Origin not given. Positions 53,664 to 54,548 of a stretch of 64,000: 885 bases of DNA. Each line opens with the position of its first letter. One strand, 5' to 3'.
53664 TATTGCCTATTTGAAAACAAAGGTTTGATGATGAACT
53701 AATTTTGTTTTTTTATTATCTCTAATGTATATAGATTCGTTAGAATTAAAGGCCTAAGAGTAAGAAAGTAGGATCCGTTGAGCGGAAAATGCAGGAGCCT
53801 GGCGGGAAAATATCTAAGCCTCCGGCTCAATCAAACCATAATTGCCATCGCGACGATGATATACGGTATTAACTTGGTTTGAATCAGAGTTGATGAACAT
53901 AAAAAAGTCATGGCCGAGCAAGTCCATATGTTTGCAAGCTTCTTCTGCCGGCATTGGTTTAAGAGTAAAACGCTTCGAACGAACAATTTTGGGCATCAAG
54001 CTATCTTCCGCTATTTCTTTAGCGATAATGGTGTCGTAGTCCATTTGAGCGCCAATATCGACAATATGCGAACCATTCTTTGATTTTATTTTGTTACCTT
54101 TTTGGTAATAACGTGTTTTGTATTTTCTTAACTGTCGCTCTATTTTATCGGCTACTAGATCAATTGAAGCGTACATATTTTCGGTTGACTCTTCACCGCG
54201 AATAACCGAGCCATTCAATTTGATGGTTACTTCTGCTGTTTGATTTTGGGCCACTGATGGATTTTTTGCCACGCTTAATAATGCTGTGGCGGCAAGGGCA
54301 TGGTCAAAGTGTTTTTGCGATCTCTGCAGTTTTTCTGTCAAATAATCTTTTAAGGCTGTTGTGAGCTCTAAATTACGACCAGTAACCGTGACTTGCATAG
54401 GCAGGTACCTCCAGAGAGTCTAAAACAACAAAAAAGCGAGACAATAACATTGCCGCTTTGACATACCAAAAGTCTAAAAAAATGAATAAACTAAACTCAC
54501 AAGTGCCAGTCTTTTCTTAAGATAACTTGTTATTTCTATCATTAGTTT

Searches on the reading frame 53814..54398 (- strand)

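Call 69: search_protein_families(library=pfam, proteins=[window:53814-54398:-], max_evalue=0.001)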
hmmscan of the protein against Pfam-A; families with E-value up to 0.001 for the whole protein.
window:53814-54398:- (194 aa): 2 families
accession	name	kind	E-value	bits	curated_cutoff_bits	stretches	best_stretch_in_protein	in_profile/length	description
PF16321.10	Ribosom_S30AE_C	-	1.9e-25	88.8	25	1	136-189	4-57/57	Sigma 54 modulation/S30EA ribosomal protein C terminus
PF02482.25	Ribosomal_S30AE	-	2.5e-25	89.4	23.7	1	3-96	1-86/88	Sigma 54 modulation protein / S30EA ribosomal protein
